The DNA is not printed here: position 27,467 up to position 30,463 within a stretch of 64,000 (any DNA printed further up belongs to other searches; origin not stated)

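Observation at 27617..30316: Upf1-like SF1 helicase fused to a C-terminal DUF559/Vsr-type endonuclease domain, just outside the island boundary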

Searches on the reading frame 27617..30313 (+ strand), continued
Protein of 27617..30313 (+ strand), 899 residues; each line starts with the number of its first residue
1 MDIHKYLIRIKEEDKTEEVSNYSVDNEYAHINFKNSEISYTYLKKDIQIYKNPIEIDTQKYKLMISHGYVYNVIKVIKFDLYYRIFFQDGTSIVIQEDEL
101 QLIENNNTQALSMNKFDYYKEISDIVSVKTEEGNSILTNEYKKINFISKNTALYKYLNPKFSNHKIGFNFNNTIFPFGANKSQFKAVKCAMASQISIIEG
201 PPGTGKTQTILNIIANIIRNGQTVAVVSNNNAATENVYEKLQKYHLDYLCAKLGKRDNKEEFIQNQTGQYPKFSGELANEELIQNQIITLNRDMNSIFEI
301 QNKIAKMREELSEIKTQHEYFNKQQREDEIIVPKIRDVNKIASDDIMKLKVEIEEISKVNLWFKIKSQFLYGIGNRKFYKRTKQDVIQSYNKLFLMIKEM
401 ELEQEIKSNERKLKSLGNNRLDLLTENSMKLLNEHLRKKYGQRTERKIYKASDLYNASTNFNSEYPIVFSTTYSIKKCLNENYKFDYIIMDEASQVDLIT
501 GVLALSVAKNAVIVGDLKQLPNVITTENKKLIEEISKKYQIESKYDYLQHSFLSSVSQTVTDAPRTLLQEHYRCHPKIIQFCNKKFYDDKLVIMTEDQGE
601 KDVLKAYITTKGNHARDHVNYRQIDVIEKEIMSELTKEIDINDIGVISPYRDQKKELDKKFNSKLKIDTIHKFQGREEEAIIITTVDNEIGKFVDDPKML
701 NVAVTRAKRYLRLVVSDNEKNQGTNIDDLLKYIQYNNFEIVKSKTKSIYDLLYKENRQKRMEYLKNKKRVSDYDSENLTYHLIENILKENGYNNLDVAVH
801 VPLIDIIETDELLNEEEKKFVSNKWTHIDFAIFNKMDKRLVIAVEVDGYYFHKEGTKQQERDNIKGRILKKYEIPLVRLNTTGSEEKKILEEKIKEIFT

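Call 48: predict_structure(alignment_id=A2)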
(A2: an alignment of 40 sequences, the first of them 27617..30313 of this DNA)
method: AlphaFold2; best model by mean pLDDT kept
length: 899 residues; sequences in the alignment: 40
mean_pLDDT: 77.5   pTM: 0.61
mean pLDDT of the five models: 77.5, 73.0, 72.9, 72.3, 70.2
residues with pLDDT >= 90: 198; 70-90: 474; 50-70: 139; < 50: 88
segments of 3 or more residues with pLDDT < 50: 201-204, 517-521, 568-600, 688-698, 735-737, 747-750, 764-774, 848-854, 882-884
pLDDT, mean of each block of 10 residues (from residue 1): 91 89 88 87 89 89 84 91 90 89 78 85 77 70 84 89 61 87 84 81 67 94 85 77 93 81 91 88 92 87 82 77 67 81 88 75 84 85 85 91 93 86 94 93 88 92 94 81 90 66 90 67 67 91 87 85 65 35 37 37 68 57 81 85 81 82 73 60 64 46 60 71 55 57 59 60 48 56 83 82 78 85 75 81 70 54 84 81 65 81
secondary structure, 60 per line:
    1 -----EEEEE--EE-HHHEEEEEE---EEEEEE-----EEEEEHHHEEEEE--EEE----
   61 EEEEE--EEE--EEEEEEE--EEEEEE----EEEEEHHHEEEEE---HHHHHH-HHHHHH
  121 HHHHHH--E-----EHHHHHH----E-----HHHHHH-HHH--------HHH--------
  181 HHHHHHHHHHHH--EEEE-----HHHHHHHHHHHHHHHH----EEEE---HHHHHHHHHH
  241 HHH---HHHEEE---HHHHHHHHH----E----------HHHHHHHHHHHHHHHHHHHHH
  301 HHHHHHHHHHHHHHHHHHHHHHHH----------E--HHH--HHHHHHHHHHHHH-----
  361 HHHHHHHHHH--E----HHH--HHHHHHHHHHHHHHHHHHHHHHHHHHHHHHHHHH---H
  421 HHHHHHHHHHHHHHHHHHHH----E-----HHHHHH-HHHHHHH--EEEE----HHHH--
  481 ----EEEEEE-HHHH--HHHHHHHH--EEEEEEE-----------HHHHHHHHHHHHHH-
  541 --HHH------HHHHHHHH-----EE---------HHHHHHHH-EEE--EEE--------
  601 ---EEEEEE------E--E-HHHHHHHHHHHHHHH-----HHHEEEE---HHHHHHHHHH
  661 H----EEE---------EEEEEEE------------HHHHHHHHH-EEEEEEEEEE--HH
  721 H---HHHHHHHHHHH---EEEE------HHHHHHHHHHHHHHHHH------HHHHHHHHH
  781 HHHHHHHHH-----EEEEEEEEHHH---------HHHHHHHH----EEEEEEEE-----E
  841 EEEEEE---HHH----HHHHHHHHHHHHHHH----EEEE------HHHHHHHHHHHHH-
elements in order (helices of 4 or more, strands of 3 or more residues): E6-10 E19-24 E28-33 E39-43 E47-51 E54-56 E61-65 E68-70 E73-79 E82-87 E92-96 E100-104 H108-113 H115-126 H136-141 H152-157 H181-192 E195-198 H204-219 E224-227 H231-243 E250-252 H256-264 H280-324 H343-355 H361-370 H383-416 H420-440 H451-456 H458-464 E467-470 H475-478 E485-490 H492-495 H498-505 E508-514 H526-539 H552-559 H576-583 E585-587 E590-592 E604-609 H621-635 E644-647 H651-661 E666-668 E678-684 H697-705 E707-716 H725-735 E739-742 H749-765 H772-789 E795-802 H815-822 E827-834 E840-846 H857-871 E876-879 H886-898

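Call 51: search_protein_families(library=pfam, alignment_id=A4, max_evalue=0.00001)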
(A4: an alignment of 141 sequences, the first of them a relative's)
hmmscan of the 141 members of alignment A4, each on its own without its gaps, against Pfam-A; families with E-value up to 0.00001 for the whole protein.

A. member 1, L026:12716-13474:+ (253 aa): 1 family
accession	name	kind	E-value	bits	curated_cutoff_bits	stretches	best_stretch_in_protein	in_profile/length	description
PF00149.33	Metallophos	-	6.5e-07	30.4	21.5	1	2-227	3-189/191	Calcineurin-like phosphoesterase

B. families by the number of members that match (of 141 scanned): 132 families (the first 25 are shown)
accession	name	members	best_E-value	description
PF00293.34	NUDIX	5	1.5e-18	NUDIX domain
PF13443.12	HTH_26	4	3e-20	Cro/C1-type HTH DNA-binding domain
PF04851.21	ResIII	3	4.9e-40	Type III restriction enzyme, res subunit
PF13304.12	AAA_21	3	1.4e-29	AAA domain, putative AbiEii toxin, Type IV TA system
PF13472.12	Lipase_GDSL_2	3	1.2e-23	GDSL-like Lipase/Acylhydrolase family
PF00583.31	Acetyltransf_1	3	1.2e-18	Acetyltransferase (GNAT) family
PF13411.12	MerR_1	3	3.1e-16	MerR HTH family regulatory protein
PF00271.37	Helicase_C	3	3.2e-15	Helicase conserved C-terminal domain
PF18766.7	SWI2_SNF2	3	9.6e-15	SWI2/SNF2 ATPase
PF00657.28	Lipase_GDSL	3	3.6e-12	GDSL-like Lipase/Acylhydrolase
PF00376.29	MerR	3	5.8e-11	MerR family regulatory protein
PF00270.35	DEAD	3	9e-11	DEAD/DEAH box helicase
PF13175.12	AAA_15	3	1.6e-06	AAA ATPase domain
PF00248.27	Aldo_ket_red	2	2.4e-48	Aldo/keto reductase family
PF20551.3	DUF6765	2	8e-35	Family of unknown function (DUF6765)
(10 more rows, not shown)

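Call 52: fold_search(model_id=the predicted structure, library=pdb)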
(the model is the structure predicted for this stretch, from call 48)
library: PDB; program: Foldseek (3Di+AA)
matches with E <= 10: 1051; with E <= 0.001: 98
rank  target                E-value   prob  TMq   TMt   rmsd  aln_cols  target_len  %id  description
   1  4b3f                  1.0e-16  1.00  0.24  0.33  28.9       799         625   16  crystal structure of Ighmbp2 helicase (released 2012-09-26)
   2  8ftm_B                1.1e-16  1.00  0.22  0.27  33.4       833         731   15  Setx-ssRNA-ADP-SO4 complex (released 2023-10-25)
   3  4b3g_B                1.8e-16  1.00  0.24  0.34  30.3       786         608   16  crystal structure of Ighmbp2 helicase in complex with RNA (released 2012-09-26)
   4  8ftm_A                1.6e-15  1.00  0.22  0.27  33.1       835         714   16  Setx-ssRNA-ADP-SO4 complex (released 2023-10-25)
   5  4b3g_A                3.0e-15  1.00  0.24  0.33  28.6       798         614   16  crystal structure of Ighmbp2 helicase in complex with RNA (released 2012-09-26)
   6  2gk6_A                7.8e-15  1.00  0.23  0.33  32.5       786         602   16  Structural and Functional insights into the human Upf1 helicase core (released 2007-01-09)
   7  5ean_A                8.6e-15  1.00  0.24  0.21  28.2       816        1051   14  Crystal structure of Dna2 in complex with a 5' overhang DNA (released 2015-11-18)
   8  2xzo_A                8.6e-15  1.00  0.22  0.30  31.2       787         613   16  Upf1 helicase - RNA complex (released 2011-03-30)
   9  8ram_O                1.0e-14  1.00  0.23  0.28  26.5       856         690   15  Structure of Sen1 bound RNA Polymerase II pre-termination complex (released 2024-10-30)
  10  5eax_A                1.1e-14  1.00  0.24  0.21  27.8       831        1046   15  Crystal structure of Dna2 in complex with an ssDNA (released 2015-11-18)
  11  2gk7                  1.7e-14  1.00  0.22  0.32  28.9       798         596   16  Structural and Functional insights into the human Upf1 helicase core (released 2007-01-09)
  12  9l5s_Y                1.9e-14  1.00  0.20  0.14  25.0       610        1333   16  Cryo-EM structure of the thermophile spliceosome (state B*Q1) (released 2025-03-12)
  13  2xzl_A                3.0e-14  1.00  0.21  0.25  31.9       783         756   15  Upf1-RNA complex (released 2011-03-30)
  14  2wjy                  3.7e-14  1.00  0.23  0.27  30.7       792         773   17  Crystal structure of the complex between human nonsense mediated decay factors UPF1 and UPF2 Orthorhombic form (released 2009-07-07)
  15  2xzp                  3.9e-14  1.00  0.24  0.32  28.5       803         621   15  Upf1 helicase (released 2011-03-30)
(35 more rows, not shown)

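Call 57: find_encoding_contigs(protein=P0078, flank=6000, max_places=3)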
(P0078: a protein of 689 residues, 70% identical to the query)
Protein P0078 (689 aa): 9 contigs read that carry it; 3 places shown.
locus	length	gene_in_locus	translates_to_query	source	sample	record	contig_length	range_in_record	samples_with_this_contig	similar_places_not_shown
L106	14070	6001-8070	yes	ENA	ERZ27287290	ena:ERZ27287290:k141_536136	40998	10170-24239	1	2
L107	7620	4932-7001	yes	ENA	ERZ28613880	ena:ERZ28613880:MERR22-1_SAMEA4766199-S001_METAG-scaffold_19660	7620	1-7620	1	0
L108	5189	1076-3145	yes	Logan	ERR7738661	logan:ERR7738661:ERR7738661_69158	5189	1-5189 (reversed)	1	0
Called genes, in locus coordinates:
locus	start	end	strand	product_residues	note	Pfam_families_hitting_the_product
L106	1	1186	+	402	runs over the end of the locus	PF18860:AbiJ_NTD3, PF00069:Pkinase, PF07714:PK_Tyr_Ser-Thr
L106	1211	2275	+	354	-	PF16289:PIN_12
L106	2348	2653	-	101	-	-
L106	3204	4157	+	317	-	-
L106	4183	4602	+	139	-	PF00583:Acetyltransf_1, PF13673:Acetyltransf_10, PF13508:Acetyltransf_7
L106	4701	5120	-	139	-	PF00293:NUDIX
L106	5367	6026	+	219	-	-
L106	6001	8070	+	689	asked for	PF01443:Viral_helicase1 (faint), PF13086:AAA_11, PF13087:AAA_12, PF13538:UvrD_C_2 (weak), PF10881:DUF2726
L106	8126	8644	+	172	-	PF00293:NUDIX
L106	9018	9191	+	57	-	-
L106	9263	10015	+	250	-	-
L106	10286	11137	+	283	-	PF00198:2-oxoacid_dh (weak)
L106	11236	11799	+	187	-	PF10646:Germane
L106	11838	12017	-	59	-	-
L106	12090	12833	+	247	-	PF10294:Methyltransf_16 (weak), PF05175:MTS, PF02384:N6_Mtase (weak), PF02475:TRM5-TYW2_MTfase (weak), PF06325:PrmA, PF13847:Methyltransf_31, PF13649:Methyltransf_25, PF07669:Eco57I, +2 more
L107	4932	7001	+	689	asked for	PF01443:Viral_helicase1 (faint), PF13086:AAA_11, PF13087:AAA_12, PF13538:UvrD_C_2 (weak), PF10881:DUF2726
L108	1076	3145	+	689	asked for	PF01443:Viral_helicase1 (faint), PF13086:AAA_11, PF13087:AAA_12, PF13538:UvrD_C_2 (weak), PF10881:DUF2726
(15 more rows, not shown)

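Call 76: search_dna_similar(query=window:27617-30313:+, collection=plasmids, mode=protein, max_rows=15)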
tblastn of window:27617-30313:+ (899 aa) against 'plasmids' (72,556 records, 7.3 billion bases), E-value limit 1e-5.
Records with a match: 990; places in all: 1068; records where one place covers at least 80% of the query: 15.
Best place of each record, by identity: <60% 990.
By first word of the organism name: Klebsiella 421; Acinetobacter 136; Ralstonia 108; Rhizobium 25; Raoultella 19; Vibrio 18; Nostoc 16; Bacillus 15; Pseudomonas 10; Piscirickettsia 10; and 107 more.
By predicted mobility (MOB-suite, as given by PLSDB): conjugative 473; non-mobilizable 263; mobilizable 254.
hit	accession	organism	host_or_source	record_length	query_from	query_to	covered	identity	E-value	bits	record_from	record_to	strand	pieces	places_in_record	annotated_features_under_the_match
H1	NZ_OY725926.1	Bacteroides finegoldii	-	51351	1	884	98%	42.2%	0e+0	655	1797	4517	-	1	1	AAA domain-containing protein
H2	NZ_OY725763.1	Parabacteroides distasonis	-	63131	16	882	96%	39.0%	0e+0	602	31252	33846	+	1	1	AAA domain-containing protein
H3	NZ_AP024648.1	Arthrobacter sp. StoSoilB13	-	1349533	13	884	97%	31.1%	5e-69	423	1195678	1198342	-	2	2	record has no annotation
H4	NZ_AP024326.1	Caballeronia sp. NK8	-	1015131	8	884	98%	30.7%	1e-114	394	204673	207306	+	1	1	record has no annotation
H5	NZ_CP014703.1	Ralstonia solanacearum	Solanum tuberosum,cell culture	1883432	149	884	82%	34.3%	1e-115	397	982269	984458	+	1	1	none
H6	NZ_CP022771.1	Ralstonia solanacearum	Solanum tuberosum,single cell,Potato ...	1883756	149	884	82%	34.3%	1e-115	397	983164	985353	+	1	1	none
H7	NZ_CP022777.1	Ralstonia solanacearum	Solanum tuberosum,single cell,Potato ...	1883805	149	884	82%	34.3%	1e-115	397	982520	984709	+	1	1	none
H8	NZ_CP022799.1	Ralstonia solanacearum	Solanum tuberosum,single cell,Potato ...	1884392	149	884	82%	34.3%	1e-115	397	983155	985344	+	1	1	none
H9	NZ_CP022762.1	Ralstonia solanacearum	Solanum tuberosum,single cell,Potato ...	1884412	149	884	82%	34.3%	1e-115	397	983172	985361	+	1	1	none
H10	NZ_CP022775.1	Ralstonia solanacearum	Solanum tuberosum,single cell,Potato ...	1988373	150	884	82%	34.2%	2e-115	396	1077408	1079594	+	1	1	none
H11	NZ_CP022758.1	Ralstonia solanacearum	Solanum tuberosum,single cell,Potato ...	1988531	150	884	82%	34.2%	2e-115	396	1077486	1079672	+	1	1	none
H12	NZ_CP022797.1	Ralstonia solanacearum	Solanum tuberosum,single cell,Potato ...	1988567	150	884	82%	34.2%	2e-115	396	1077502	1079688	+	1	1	none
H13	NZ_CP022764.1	Ralstonia solanacearum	Solanum tuberosum,single cell,Potato ...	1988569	150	884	82%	34.2%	2e-115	396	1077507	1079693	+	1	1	none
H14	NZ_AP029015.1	Ralstonia pseudosolanacearum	-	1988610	150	884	82%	34.2%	2e-115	396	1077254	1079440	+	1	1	none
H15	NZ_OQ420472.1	Escherichia coli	-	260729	150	884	82%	33.4%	2e-105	367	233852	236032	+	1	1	AAA domain-containing protein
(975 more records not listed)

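Call 77: search_dna_similar(query=window:27617-30313:+, collection=phages, mode=protein, max_rows=10)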
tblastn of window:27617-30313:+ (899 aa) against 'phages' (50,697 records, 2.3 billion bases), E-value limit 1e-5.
Records with a match: 9; places in all: 9; records where one place covers at least 80% of the query: 0.
Best place of each record, by identity: <60% 9.
By first word of the organism name: Bacteriophage 4; Acinetobacter 2; Staphylococcus 2; Salmonella 1.
By host as written in the record: - 6; Staphylococcus aureus 2; Salmonella enterica subsp. enterica serovar Kentucky 1.
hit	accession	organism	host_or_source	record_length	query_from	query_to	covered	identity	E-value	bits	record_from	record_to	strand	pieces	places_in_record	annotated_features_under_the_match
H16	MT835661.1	Bacteriophage sp.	human fecal samples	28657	410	883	53%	35.0%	1e-77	283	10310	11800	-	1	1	record has no annotation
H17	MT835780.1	Bacteriophage sp.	human fecal samples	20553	1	241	27%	41.0%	2e-38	162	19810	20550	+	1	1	record has no annotation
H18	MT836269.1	Bacteriophage sp.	human fecal samples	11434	175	735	40%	27.2%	1e-7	124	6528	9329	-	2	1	record has no annotation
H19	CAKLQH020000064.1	Acinetobacter phage MD-2021a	not known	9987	482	734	28%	28.1%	6e-13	79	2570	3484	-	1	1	putative helicase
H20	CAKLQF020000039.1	Acinetobacter phage MD-2021a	not known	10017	482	734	28%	28.1%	6e-13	79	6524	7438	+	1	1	putative helicase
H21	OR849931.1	Staphylococcus phage SA 1298 Kay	Staphylococcus aureus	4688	443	709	30%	25.5%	2e-9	67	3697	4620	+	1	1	record has no annotation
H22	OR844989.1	Staphylococcus phage SA 1306 Kay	Staphylococcus aureus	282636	454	709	28%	25.6%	2e-9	68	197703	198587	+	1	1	record has no annotation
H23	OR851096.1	Salmonella phage S.Kent 1-2-1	Salmonella enterica subsp. enterica ...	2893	483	708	25%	28.5%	3e-13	80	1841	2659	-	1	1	record has no annotation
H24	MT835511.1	Bacteriophage sp.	human fecal samples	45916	485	711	25%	25.1%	2e-11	75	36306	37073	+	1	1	record has no annotation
